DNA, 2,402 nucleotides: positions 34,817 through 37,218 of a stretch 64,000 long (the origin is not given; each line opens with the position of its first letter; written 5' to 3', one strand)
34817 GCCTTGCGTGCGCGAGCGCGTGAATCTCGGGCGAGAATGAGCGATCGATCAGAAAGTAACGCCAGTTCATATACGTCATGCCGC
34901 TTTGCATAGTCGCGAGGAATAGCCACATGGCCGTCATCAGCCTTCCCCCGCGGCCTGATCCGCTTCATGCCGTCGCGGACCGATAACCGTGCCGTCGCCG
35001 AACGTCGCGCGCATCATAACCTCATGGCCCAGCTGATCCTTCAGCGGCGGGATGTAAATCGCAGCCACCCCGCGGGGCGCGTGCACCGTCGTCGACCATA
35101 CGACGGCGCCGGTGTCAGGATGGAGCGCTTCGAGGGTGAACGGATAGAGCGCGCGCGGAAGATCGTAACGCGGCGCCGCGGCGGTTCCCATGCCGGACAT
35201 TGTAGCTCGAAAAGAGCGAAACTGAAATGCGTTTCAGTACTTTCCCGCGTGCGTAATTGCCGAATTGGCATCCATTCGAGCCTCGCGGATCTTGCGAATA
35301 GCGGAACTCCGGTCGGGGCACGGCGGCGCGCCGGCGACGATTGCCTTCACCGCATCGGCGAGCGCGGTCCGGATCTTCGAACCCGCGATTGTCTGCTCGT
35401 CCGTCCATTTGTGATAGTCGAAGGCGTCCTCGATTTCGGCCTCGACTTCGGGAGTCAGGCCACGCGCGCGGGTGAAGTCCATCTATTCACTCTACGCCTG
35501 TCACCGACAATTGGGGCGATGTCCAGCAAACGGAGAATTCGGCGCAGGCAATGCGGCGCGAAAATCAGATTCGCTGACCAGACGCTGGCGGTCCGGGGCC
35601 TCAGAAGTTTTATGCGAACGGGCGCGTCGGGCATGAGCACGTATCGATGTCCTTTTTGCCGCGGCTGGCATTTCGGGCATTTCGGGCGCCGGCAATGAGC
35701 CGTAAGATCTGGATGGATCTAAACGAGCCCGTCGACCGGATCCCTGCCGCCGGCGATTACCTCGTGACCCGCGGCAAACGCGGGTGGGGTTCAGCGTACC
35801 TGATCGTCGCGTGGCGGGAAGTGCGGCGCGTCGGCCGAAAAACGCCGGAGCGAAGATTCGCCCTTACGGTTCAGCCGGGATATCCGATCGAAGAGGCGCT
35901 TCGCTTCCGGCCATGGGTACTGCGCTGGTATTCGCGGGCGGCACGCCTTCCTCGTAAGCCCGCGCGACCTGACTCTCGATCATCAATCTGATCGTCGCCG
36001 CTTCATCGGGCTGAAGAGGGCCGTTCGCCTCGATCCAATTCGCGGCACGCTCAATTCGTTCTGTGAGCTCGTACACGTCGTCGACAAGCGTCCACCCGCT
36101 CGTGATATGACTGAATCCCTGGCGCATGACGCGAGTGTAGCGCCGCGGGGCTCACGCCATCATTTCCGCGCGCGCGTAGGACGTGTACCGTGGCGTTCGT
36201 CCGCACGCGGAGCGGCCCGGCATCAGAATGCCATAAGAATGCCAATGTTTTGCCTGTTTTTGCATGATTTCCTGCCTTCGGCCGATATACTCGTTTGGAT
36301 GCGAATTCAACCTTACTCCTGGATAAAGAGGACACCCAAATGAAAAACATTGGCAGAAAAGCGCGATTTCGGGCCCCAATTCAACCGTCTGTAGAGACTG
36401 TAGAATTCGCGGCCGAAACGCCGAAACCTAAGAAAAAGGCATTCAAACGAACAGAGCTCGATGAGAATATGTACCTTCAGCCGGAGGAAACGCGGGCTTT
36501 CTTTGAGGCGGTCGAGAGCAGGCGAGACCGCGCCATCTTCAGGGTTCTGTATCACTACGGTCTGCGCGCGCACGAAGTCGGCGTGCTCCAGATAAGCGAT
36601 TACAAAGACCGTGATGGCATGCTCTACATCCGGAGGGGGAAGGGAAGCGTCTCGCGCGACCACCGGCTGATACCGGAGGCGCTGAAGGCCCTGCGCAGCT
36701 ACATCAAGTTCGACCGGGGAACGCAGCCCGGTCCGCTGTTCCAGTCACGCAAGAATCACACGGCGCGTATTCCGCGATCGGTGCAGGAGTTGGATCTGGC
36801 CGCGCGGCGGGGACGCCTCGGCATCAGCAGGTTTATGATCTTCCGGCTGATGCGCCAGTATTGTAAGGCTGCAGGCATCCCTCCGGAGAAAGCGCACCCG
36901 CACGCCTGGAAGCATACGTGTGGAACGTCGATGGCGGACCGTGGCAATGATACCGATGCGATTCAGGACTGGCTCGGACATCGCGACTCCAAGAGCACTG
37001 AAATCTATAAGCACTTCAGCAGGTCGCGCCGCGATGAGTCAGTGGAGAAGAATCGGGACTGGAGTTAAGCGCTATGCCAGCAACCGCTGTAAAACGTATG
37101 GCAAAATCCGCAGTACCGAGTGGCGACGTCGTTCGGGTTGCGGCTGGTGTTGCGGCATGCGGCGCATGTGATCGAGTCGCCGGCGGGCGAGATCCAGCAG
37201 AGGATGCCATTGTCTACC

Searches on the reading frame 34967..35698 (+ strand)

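Call 62: search_protein_families(library=phrogs, proteins=[window:34967-35698:+], max_evalue=0.001)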
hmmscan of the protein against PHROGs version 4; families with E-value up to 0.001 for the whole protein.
window:34967-35698:+ (243 aa): 2 families
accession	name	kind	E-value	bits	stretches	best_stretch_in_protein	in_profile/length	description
phrog_14788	-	unknown function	5.8e-12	46.9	1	185-239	1-57/71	-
phrog_15216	-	unknown function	1.7e-06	29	1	193-238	12-60/78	-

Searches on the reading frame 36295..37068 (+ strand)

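Call 85: search_protein_families(library=pfam, proteins=[window:36295-37068:+], max_evalue=0.01)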
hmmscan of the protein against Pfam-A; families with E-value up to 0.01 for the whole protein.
window:36295-37068:+ (257 aa): 1 family
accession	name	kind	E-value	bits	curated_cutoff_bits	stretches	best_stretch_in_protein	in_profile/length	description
PF00589.27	Phage_integrase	-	3.3e-25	89.3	27.1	1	61-242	3-169/172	Phage integrase family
